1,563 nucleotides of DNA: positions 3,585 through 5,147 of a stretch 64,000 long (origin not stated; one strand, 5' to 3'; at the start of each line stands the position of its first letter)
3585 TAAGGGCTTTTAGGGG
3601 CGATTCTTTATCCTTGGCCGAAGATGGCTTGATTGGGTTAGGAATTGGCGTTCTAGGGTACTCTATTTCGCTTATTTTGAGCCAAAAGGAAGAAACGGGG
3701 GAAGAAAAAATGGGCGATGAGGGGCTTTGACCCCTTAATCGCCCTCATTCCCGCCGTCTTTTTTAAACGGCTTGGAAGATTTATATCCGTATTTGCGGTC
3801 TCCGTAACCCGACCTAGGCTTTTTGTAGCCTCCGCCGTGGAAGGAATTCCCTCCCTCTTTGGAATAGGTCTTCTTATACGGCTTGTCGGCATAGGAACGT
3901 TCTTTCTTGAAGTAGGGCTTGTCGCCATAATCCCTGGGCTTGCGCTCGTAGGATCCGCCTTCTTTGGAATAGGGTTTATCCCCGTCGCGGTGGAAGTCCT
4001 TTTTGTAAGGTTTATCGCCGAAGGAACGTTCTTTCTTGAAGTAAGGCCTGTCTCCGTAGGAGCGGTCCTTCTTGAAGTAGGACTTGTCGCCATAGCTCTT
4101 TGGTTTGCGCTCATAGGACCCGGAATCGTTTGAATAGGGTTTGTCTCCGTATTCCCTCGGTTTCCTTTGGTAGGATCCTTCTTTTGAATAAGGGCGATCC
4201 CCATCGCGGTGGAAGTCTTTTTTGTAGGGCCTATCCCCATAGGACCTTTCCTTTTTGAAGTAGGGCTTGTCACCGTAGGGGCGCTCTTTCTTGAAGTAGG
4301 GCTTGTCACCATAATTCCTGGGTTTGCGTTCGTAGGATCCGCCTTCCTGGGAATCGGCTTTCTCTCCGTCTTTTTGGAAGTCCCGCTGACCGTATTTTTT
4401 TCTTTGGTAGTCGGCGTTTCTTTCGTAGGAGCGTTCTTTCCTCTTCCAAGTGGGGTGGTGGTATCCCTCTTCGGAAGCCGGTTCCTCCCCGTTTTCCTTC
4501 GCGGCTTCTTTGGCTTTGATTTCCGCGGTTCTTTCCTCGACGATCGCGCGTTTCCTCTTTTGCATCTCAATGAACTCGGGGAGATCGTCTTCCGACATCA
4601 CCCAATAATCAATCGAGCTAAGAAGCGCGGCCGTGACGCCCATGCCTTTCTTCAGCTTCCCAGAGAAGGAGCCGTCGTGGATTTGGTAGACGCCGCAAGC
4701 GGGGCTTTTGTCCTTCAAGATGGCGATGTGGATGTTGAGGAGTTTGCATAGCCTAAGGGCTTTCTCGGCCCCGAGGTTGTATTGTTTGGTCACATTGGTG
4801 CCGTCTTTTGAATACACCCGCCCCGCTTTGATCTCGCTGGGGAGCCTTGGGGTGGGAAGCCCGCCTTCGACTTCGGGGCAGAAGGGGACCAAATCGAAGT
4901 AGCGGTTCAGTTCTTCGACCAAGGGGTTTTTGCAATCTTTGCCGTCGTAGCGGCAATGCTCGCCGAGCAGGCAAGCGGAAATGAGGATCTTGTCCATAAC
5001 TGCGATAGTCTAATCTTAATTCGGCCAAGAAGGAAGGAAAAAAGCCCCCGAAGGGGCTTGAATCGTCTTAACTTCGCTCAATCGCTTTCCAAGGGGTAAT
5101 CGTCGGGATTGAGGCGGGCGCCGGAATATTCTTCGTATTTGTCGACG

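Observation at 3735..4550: DUF523/TudS-like Fe-S enzyme domain fused to a 270-aa basic Tyr-Gly-Asp-Lys-Pro repeat tail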

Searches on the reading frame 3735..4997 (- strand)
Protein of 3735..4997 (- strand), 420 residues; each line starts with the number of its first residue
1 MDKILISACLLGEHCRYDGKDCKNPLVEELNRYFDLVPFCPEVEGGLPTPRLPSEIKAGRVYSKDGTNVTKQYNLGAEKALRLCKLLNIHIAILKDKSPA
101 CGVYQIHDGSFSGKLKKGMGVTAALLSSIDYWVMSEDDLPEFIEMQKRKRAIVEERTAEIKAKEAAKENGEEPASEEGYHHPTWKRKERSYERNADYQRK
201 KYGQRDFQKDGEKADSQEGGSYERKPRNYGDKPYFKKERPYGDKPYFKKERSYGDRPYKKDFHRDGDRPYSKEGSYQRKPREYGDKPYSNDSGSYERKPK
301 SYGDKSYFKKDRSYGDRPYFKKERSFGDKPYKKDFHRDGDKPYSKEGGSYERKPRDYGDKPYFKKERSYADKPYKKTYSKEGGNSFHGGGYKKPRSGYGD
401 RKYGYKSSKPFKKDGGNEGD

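Call 3: search_protein_families(library=pfam, proteins=[window:3735-4997:-], max_evalue=1)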
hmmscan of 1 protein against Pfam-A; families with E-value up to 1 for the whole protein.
window:3735-4997:- (420 aa): 1 family
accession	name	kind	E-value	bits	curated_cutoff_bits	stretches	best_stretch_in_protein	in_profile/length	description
PF04463.17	2-thiour_desulf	-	6.3e-43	146.6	34.7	1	4-138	1-141/141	2-thiouracil desulfurase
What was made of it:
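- On TudS / DUF523 (Pfam PF04463, 2-thiouracil desulfurase): 146.6 bits against a cut-off of 34.7; aa 4-138 cover profile positions 1-141 of 141 (call 3).
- Checked: aa 4-138 match Pfam PF04463 (2-thiouracil desulfurase/DUF523) end to end, E=6e-43, 146.6 bits against a cut-off of 34.7 (call 3).
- Pfam PF04463 at full length, 146.6 bits (call 3).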

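Call 4: search_protein_families(library=ncbifam, proteins=[window:3735-4997:-], max_evalue=1)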
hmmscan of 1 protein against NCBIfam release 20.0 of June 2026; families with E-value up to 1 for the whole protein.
window:3735-4997:- (420 aa): 1 family
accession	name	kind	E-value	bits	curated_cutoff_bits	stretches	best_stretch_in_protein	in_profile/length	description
NF004596.0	PRK05932.1-3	subfamily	0.2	10.5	499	1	119-218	15-112/515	RNA polymerase factor sigma-54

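Call 7: find_homologous_proteins(query=window:3735-4997:-)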
Query window:3735-4997:- (420 aa): 266 proteins with E <= 0.001 among 7632 candidates; the best 120 are listed.
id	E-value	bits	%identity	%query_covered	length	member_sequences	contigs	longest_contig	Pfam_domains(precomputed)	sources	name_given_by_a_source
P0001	6.2e-266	901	95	100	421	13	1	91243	PF04463.18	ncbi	-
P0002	1.5e-223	761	82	100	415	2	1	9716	PF04463.18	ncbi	-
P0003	1.8e-192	658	75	100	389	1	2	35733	PF04463.18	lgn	-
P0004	1.5e-98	349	51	95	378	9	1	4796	PF04463.18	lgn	-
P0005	7.1e-98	347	52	99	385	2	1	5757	PF04463.18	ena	-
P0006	7.3e-97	343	55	99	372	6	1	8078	PF04463.18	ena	-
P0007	2.8e-96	341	54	94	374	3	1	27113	PF04463.18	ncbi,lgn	-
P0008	2.5e-92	328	51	83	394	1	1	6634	PF04463.18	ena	-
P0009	1.9e-91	326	54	83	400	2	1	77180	PF04463.18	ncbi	-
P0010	7.0e-91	324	57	83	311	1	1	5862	PF04463.18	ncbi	-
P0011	7.2e-91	324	54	83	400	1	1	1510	PF04463.18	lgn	-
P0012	1.0e-90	323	51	87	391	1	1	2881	PF04463.18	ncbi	-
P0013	1.3e-90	323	54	83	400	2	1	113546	PF04463.18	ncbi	-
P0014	1.7e-90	322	49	100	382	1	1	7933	PF04463.18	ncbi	-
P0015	1.3e-89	319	50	99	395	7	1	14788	PF04463.18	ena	-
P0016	2.3e-83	299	51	81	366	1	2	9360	PF04463.18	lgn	-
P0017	4.1e-78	282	47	95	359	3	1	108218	PF04463.18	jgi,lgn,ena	jgi:uncharacterized protein YbbK (DUF523 family)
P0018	6.0e-57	212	54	37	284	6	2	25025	PF04463.18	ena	-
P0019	5.0e-56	209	48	55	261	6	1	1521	PF04463.18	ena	-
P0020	2.4e-54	203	38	99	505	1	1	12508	PF04463.18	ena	-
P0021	1.4e-53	201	40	92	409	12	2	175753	PF04463.18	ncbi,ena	-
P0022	1.4e-53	201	48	58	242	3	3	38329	PF04463.18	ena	-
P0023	9.1e-53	198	43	67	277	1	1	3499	PF04463.18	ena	-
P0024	2.8e-52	196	45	59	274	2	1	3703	PF04463.18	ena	-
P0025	4.7e-52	196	45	65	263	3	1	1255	PF04463.18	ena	-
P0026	1.6e-50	191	41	68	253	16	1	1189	PF04463.18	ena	-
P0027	1.6e-50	191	40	79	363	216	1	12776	PF04463.18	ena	-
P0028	9.7e-50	188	41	59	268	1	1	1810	PF04463.18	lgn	-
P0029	1.2e-49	188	38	81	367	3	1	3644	PF04463.18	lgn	-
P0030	2.0e-49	187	40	78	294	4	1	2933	PF04463.18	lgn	-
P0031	2.9e-49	187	48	44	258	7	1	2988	PF04463.18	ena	-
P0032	2.1e-48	184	40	62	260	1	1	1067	PF04463.18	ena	-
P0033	3.7e-48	183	41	65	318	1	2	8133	PF04463.18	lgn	-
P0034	5.6e-48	182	46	56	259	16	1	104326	PF04463.18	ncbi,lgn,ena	-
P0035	1.0e-47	181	42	62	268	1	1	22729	PF04463.18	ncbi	-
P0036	1.3e-47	181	40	78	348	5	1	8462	PF04463.18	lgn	-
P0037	1.5e-47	181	45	61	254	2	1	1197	PF04463.18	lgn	-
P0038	1.6e-47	181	43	78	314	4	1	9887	PF04463.18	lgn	-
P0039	3.4e-47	180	54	37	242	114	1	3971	PF04463.18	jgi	jgi:uncharacterized protein YbbK (DUF523 family)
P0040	4.7e-47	179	38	67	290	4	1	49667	PF04463.18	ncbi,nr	ncbi:MAG: 2-thiouracil desulfurase family protein [Candidatus Enteromonas sp.]|nr:2-thiouracil desul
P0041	6.6e-47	179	53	35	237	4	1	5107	PF04463.18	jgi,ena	-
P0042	1.4e-46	178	42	58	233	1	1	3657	PF04463.18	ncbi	-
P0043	1.5e-46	178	37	88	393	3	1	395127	PF04463.18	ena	-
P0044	2.2e-46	177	47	42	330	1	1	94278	PF04463.18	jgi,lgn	-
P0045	3.6e-46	176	52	42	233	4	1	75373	PF04463.18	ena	-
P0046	6.1e-46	176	44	64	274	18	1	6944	PF04463.18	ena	-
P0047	8.2e-46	175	53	39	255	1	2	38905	PF04463.18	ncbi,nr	ncbi:MAG: DUF523 domain-containing protein [Bacilli bacterium]|nr:DUF523 domain-containing protein [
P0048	8.8e-46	175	55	42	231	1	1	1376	PF04463.18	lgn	-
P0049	9.2e-46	175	40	77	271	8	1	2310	PF04463.18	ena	-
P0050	1.3e-45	174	56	34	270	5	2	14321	PF04463.18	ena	-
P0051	1.9e-45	174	43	58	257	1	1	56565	PF04463.18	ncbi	-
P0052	2.2e-45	174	38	66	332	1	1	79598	PF04463.18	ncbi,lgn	-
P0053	2.2e-45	174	37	77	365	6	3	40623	PF04463.18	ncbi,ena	-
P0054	3.0e-45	173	45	64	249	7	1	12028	PF04463.18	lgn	-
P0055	6.1e-45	172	53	38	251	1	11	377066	PF04463.18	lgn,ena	-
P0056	7.1e-45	172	41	63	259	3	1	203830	PF04463.18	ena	-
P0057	1.1e-44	171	56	34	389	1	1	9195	PF04463.18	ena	-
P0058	1.3e-44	171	39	99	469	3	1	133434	PF04463.18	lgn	-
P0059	3.1e-44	170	42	58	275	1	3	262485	PF04463.18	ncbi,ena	-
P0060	5.2e-44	169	36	99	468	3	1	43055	PF04463.18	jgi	jgi:uncharacterized protein YbbK (DUF523 family)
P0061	1.2e-43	168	42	65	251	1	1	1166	PF04463.18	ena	-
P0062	2.5e-43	167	38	66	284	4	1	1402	PF04463.18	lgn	-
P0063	3.7e-43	166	39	63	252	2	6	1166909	PF04463.18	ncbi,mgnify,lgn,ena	mgnify:FL=1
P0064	3.8e-43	166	42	57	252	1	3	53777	PF04463.18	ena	-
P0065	6.4e-43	166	41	63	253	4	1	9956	PF04463.18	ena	-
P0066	6.5e-43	166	45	60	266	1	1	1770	PF04463.18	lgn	-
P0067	2.1e-42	164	40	82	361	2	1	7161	PF04463.18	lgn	-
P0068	2.2e-42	164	35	100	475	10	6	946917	PF04463.18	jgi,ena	jgi:uncharacterized protein YbbK (DUF523 family)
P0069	3.3e-42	163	34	95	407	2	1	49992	PF04463.18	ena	-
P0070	4.1e-42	163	55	34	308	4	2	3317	PF04463.18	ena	-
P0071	5.1e-42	163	42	77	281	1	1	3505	PF04463.18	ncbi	-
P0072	6.2e-42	162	38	78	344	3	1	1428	PF04463.18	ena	-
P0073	6.8e-42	162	52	34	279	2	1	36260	PF04463.18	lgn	-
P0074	7.2e-42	162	49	42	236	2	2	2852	PF04463.18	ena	-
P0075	1.1e-41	162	37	78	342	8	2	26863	PF04463.18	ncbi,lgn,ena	-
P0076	1.4e-41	161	41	74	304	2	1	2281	PF04463.18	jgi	-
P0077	2.9e-41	160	38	77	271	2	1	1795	PF04463.18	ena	-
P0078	3.8e-41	160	40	81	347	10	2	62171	PF04463.18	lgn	-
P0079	6.6e-41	159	56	34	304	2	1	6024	PF04463.18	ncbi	-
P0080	8.6e-41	159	42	61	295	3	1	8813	PF04463.18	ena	-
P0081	9.8e-41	158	38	80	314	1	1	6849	PF04463.18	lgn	-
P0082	1.0e-40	158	49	42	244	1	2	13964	PF04463.18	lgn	-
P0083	1.2e-40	158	40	65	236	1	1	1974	PF04463.18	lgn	-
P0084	2.7e-40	157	39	67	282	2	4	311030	PF04463.18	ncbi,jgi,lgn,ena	-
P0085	3.2e-40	157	45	41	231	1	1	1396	PF04463.18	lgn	-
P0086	3.3e-40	157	55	37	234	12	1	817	PF04463.18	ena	-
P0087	3.4e-40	157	45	49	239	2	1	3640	PF04463.18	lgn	-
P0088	3.6e-40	157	38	63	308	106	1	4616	PF04463.18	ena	-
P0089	4.2e-40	156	40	67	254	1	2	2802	PF04463.18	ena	-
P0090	4.8e-40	156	52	37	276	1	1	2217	PF04463.18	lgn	-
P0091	5.6e-40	156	47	45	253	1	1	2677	PF04463.18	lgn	-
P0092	7.5e-40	156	40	71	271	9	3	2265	PF04463.18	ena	-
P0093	7.6e-40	156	43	62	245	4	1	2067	PF04463.18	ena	-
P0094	1.2e-39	155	48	39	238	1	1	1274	PF04463.18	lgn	-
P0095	1.4e-39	155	39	61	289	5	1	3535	PF04463.18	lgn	-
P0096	1.6e-39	154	35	99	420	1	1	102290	PF04463.18,PF16058.11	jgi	jgi:uncharacterized protein YbbK (DUF523 family)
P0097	2.0e-39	154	47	41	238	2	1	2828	PF04463.18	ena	-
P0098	2.3e-39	154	38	62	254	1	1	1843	PF04463.18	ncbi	-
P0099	2.3e-39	154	45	45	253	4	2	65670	PF04463.18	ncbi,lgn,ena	-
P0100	3.0e-39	154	36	81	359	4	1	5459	PF04463.18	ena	-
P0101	3.0e-39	154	36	82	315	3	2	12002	PF04463.18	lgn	-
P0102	3.3e-39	153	40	74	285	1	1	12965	PF04463.18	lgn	-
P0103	4.8e-39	153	36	89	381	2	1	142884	PF04463.18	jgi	jgi:uncharacterized protein YbbK (DUF523 family)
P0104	5.7e-39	153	47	42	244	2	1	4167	PF04463.18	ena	-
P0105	1.1e-38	152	43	50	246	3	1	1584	PF04463.18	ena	-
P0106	1.3e-38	151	51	34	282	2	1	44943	PF04463.18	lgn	-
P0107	1.3e-38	151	50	38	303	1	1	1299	PF04463.18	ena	-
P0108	2.1e-38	151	58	32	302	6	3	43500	PF04463.18,PF00293.35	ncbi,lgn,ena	-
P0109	2.5e-38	151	40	66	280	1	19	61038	PF04463.18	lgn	-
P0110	3.0e-38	150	38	63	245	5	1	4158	PF04463.18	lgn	-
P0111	3.4e-38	150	54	30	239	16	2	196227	PF04463.18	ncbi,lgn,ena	-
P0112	3.7e-38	150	48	40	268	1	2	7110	PF04463.18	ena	-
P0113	5.4e-38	149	41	59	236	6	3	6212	PF04463.18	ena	-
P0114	6.8e-38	149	42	55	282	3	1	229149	PF04463.18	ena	-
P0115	7.8e-38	149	48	42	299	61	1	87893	PF04463.18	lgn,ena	-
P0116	8.1e-38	149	50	36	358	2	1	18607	PF04463.18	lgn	-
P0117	1.0e-37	148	41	56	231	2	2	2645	PF04463.18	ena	-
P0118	1.2e-37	148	53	34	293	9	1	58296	PF04463.18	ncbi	-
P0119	1.6e-37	148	55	33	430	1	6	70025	PF04463.18,PF01678.25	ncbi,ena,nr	ncbi:MAG: diaminopimelate epimerase [Clostridia bacterium]|nr:diaminopimelate epimerase [Clostridia 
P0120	1.8e-37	148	40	56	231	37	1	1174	PF04463.18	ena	-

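Call 13: search_solved_structures(query=window:3735-4997:-, show_alignments=2, max_evalue=0.01)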
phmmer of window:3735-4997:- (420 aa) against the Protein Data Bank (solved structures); distinct sequences matched with E-value up to 0.01: 1.
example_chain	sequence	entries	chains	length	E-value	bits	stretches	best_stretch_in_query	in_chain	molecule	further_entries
6z92_A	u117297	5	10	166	4.9e-30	108.3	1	2-142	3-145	DUF523 domain-containing protein | TudS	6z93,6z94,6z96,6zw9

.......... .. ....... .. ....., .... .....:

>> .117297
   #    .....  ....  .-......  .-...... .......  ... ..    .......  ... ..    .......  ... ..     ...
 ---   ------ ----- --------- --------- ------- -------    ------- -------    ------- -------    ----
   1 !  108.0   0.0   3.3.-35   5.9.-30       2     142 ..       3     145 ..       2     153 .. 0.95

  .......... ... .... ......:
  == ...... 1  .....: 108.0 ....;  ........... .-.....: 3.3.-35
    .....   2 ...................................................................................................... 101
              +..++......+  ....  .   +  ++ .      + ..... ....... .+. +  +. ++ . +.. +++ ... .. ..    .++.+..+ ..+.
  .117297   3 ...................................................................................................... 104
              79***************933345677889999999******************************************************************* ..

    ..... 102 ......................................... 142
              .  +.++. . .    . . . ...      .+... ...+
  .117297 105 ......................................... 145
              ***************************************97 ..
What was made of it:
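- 4593..4997 (-): TudS/DUF523 catalytic domain, aa 1-135. Fe-S ligand codons: Cys9 (4971-4973), Cys40 (4878-4880), Cys101 (4695-4697). Also Glu42, Ser98 and Arg16. Ala100 (4698-4700) stands where TudS_A has Ser103. Pfam PF04463, 146.6 bits, profile positions 1-141 of 141 (call 3). phmmer alignment to 6z92_A (call 13).
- On TudS / DUF523 (Pfam PF04463, 2-thiouracil desulfurase): Cys9, Cys40 and Cys101 align to them (call 13). Glu42, Ser98 and Arg16 align (call 13).
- Checked: The only PDB sequence hit is TudS 6z92/6z96, E=5e-30 (call 13).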

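Call 19: find_encoding_contigs(protein=P0001, flank=10000, max_places=3)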
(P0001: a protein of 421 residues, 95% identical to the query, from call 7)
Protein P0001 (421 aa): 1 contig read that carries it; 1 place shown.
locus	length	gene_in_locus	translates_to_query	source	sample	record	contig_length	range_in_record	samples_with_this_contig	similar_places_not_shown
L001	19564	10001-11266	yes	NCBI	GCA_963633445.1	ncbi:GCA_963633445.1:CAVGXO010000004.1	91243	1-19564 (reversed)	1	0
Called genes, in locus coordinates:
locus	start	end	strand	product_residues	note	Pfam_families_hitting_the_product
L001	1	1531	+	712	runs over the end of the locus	-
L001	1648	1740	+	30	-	-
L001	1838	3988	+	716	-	PF02368:Big_2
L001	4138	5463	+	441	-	-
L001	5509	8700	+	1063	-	PF09479:Flg_new, PF13306:LRR_5, PF13855:LRR_8 (faint), PF13306:LRR_5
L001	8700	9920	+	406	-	-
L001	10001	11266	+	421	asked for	PF04463:2-thiour_desulf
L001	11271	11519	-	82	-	-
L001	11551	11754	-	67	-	-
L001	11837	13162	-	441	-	PF00005:ABC_tran, PF17912:OB_MalK (faint), PF08402:TOBE_2 (weak)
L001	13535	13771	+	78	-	-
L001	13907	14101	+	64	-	-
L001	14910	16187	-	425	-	PF13173:AAA_14, PF13635:DUF4143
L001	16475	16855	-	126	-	PF00872:Transposase_mut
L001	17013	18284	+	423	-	PF07969:Amidohydro_3 (faint), PF01979:Amidohydro_1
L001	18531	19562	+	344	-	?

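Call 20: find_encoding_contigs(protein=P0002, flank=6000, max_places=2)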
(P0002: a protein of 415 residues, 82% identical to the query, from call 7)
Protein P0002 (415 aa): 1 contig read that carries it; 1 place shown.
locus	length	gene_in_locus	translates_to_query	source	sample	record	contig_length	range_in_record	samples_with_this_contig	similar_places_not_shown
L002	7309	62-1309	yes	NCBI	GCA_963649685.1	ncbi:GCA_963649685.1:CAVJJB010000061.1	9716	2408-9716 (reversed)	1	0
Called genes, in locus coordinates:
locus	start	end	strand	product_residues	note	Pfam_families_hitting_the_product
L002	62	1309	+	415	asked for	PF04463:2-thiour_desulf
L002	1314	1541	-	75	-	-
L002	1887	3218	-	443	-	PF00005:ABC_tran, PF17912:OB_MalK (faint), PF08402:TOBE_2 (faint)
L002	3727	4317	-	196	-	PF13556:HTH_30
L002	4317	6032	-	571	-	PF00128:Alpha-amylase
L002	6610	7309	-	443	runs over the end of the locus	-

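Call 21: find_encoding_contigs(protein=P0003, flank=6000, max_places=2)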
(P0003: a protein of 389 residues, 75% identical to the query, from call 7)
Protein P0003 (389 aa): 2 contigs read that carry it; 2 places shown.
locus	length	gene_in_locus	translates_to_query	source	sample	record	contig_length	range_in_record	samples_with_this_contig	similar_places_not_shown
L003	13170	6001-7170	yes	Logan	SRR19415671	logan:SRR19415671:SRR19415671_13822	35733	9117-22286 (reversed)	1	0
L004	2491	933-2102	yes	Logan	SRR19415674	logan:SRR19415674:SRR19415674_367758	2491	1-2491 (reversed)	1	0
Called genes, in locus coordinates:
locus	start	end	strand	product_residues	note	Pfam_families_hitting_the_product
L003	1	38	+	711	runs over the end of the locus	PF02368:Big_2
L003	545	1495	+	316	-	-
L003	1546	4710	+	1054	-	PF09479:Flg_new, PF13306:LRR_5, PF13855:LRR_8 (faint), PF13306:LRR_5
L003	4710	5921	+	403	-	-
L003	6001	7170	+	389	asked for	PF04463:2-thiour_desulf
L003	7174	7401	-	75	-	-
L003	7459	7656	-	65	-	-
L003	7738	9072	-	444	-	PF00005:ABC_tran, PF17912:OB_MalK (faint), PF08402:TOBE_2 (weak)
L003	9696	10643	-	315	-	-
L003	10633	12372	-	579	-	-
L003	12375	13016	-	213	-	-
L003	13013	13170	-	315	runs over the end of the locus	-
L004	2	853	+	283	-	?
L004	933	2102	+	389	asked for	PF04463:2-thiour_desulf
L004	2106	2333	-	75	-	-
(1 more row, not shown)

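Call 22: find_encoding_contigs(protein=window:3735-4997:-, flank=2000, max_places=4)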
Protein window:3735-4997:- (420 aa): 1 contig read that carries it; 1 place shown.
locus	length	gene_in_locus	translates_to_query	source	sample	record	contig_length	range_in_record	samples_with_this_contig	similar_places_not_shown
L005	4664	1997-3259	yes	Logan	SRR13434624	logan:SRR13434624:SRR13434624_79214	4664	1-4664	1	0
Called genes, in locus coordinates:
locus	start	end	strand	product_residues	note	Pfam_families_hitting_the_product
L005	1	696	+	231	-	?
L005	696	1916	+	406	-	-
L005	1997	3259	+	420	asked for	PF04463:2-thiour_desulf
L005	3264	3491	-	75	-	-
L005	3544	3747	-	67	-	-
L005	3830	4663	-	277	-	?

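Call 42: predict_structure(alignment_id=A2)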
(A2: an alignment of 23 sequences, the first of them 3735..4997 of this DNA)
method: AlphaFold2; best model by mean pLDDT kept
length: 420 residues; sequences in the alignment: 23
mean_pLDDT: 59.8   pTM: 0.43
mean pLDDT of the five models: 59.8, 57.1, 56.3, 54.3, 54.0
residues with pLDDT >= 90: 86; 70-90: 68; 50-70: 22; < 50: 244
segments of 3 or more residues with pLDDT < 50: 14-16, 171-260, 262-278, 281-352, 354-372, 374-392, 395-412, 414-418
pLDDT, mean of each block of 10 residues (from residue 1): 87 56 77 89 85 89 93 96 94 91 92 93 95 91 87 78 67 44 41 40 40 44 40 43 40 40 43 43 45 43 41 41 43 36 39 41 42 45 41 45 45 45
secondary structure, 60 per line:
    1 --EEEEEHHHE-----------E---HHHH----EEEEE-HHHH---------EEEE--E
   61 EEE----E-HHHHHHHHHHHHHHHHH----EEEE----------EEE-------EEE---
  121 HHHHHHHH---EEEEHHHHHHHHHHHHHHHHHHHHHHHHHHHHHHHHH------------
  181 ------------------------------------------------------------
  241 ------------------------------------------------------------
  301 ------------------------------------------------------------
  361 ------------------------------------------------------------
elements in order: E3-7 H27-30 E35-39 H41-44 E54-57 E60-63 H70-86 E91-94 E105-107 E115-117 H121-128 E132-135 H136-168
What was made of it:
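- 4593..4997 (-): AF2 pLDDT mostly 85-96 (call 42).
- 4488..4592 (-): Charged linker, aa 136-170 (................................…), predicted as a single long alpha-helix over aa 136-168. AF2/DSSP helix H136-168, pLDDT falling from about 90 to 67 (call 42).
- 3738..4487 (-): Intrinsically disordered Lys/Tyr/Gly/Asp/Pro-rich repeat tail, aa 171-420. AF2 pLDDT about 40 with no secondary structure (call 42).
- On RudS (TudS-DUF1722 tRNA s4U eraser): AF2 predicts no folded domain after aa 168 (call 42).
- Checked: They are a predicted charged alpha-helix (call 42).
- AF2 predicts disorder (call 42).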

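Call 58: search_protein_families(library=pfam, proteins=[P0096, P0007], max_evalue=10)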
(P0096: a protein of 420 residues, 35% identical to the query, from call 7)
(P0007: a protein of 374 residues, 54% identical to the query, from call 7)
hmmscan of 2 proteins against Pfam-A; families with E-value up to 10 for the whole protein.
P0096 (420 aa): 4 families
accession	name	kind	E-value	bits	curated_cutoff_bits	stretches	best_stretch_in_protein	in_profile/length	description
PF04463.17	2-thiour_desulf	-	3.8e-39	134.3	34.7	1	4-137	1-140/141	2-thiouracil desulfurase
PF16058.10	Mucin-like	-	3.3e-07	31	28.7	1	210-265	9-69/94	Mucin-like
PF18617.6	Nup214_FG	-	3.5e-05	24.5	26.1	0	272-286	17-31/63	Nucleoporin Nup214 phenylalanine-glycine (FG) domain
PF07040.16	DUF1326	-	0.028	15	25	1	103-152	27-74/177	Protein of unknown function (DUF1326)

P0007 (374 aa): 1 family
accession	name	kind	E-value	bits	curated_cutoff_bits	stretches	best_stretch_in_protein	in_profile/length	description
PF04463.17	2-thiour_desulf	-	7.1e-45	152.9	34.7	1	4-138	1-141/141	2-thiouracil desulfurase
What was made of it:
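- On RudS (TudS-DUF1722 tRNA s4U eraser): No Pfam hit in aa 150-420 even at E<=10 (calls 3, 58).
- Closest known: RudS. Different: There is no DUF1722 and no folded C-terminal domain at all (calls 3, 42, 58).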
